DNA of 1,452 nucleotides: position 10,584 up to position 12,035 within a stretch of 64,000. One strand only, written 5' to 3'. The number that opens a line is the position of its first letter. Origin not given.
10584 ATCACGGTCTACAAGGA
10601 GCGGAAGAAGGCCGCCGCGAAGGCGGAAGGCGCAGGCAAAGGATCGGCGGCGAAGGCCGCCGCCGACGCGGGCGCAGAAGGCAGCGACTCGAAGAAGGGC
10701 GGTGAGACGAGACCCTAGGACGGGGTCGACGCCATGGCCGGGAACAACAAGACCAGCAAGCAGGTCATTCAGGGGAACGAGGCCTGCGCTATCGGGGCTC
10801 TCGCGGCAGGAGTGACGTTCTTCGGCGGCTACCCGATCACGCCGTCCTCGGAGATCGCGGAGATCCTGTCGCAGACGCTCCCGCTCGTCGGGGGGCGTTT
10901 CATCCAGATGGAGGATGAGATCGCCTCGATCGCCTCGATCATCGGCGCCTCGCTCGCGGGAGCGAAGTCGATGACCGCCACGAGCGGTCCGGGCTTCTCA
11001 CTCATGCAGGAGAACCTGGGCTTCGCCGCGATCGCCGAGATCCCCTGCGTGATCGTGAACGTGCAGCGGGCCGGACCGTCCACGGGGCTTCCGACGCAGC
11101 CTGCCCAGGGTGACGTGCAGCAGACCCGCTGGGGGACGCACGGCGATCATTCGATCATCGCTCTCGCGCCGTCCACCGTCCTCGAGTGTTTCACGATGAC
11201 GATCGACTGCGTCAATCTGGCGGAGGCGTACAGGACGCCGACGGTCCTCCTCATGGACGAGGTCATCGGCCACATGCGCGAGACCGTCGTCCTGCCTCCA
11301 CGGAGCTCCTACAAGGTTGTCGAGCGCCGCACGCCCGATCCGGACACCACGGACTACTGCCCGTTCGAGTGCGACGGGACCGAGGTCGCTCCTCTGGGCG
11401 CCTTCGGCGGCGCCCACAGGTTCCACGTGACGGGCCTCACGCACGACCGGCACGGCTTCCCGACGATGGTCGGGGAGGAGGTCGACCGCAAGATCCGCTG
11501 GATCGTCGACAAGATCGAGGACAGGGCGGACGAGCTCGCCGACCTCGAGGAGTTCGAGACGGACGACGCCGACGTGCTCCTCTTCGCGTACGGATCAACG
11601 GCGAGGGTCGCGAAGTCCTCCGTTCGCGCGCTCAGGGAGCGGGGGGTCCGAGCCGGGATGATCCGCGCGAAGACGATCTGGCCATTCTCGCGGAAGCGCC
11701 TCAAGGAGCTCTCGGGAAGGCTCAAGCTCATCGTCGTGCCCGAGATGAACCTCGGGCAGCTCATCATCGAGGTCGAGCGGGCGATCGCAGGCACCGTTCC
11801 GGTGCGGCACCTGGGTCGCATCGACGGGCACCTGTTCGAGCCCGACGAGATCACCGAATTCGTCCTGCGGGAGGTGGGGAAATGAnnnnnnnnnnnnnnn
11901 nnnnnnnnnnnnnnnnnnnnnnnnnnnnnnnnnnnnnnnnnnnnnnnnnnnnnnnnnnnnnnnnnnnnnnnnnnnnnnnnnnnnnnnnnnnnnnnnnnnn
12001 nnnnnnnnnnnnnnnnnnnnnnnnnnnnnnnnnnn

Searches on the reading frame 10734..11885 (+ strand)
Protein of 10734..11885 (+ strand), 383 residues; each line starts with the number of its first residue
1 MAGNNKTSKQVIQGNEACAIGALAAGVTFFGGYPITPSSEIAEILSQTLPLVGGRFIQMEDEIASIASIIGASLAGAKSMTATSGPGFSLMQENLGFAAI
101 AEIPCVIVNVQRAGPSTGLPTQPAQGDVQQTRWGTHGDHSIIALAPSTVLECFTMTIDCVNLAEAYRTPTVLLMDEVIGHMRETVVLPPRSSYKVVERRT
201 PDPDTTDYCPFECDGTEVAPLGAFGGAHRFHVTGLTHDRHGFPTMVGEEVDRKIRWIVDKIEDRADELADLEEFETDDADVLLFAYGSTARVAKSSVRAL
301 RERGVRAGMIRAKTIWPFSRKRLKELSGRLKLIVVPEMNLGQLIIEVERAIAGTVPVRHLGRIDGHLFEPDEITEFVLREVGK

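Call 42: search_protein_families(library=ncbifam, proteins=[window:10734-11885:+], max_evalue=1e-8)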
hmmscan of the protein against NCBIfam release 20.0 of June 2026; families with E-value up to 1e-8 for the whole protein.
window:10734-11885:+ (383 aa): 12 families
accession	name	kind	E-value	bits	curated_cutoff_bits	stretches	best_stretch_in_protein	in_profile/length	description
NF006412.0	PRK08659.1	equivalog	7.2e-165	548.8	411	1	7-378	3-374/378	2-oxoacid:acceptor oxidoreductase subunit alpha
NF007206.0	PRK09627.1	equivalog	1.1e-122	409.6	579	1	11-376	5-371/375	2-oxoglutarate synthase subunit alpha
TIGR03710.1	OAFO_sf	subfamily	1.4e-109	367.2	482.75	1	4-375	188-559/561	2-oxoacid:acceptor oxidoreductase subunit alpha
NF005507.0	PRK07119.1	subfamily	1.2e-94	317.1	399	2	7-194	2-189/352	3-methyl-2-oxobutanoate dehydrogenase subunit VorB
NF041170.1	Oxoac_fdxalpha_Archa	equivalog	3.3e-70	237.1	800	1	7-377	233-619/636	2-oxoacid:ferredoxin oxidoreductase subunit alpha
NF040682.1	PorA_Arch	equivalog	1.9e-26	92.9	550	1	9-340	3-322/387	pyruvate synthase subunit PorA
NF006232.0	PRK08366.1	equivalog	7.5e-26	90.6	646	1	6-340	4-325/394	2-ketoisovalerate ferredoxin oxidoreductase subunit alpha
NF007201.0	PRK09622.1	equivalog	5.5e-25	88.1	590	1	8-176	9-175/405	2-oxoacid:ferredoxin oxidoreductase subunit alpha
NF006233.0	PRK08367.1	equivalog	3.8e-22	78.7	625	1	9-112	4-109/394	pyruvate ferredoxin oxidoreductase subunit alpha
NF045764.1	PhenlGlyoxDHPadG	equivalog_domain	1.4e-21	76.5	700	1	11-114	4-109/398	NADH-dependent phenylglyoxylate dehydrogenase subunit alpha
TIGR03336.1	IOR_alpha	equivalog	2.9e-17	62.2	650.9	1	9-195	2-182/595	indolepyruvate ferredoxin oxidoreductase subunit alpha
NF045791.1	OxalOxredalpha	equivalog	1.1e-15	57.6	500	1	271-335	254-318/395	oxalate oxidoreductase subunit alpha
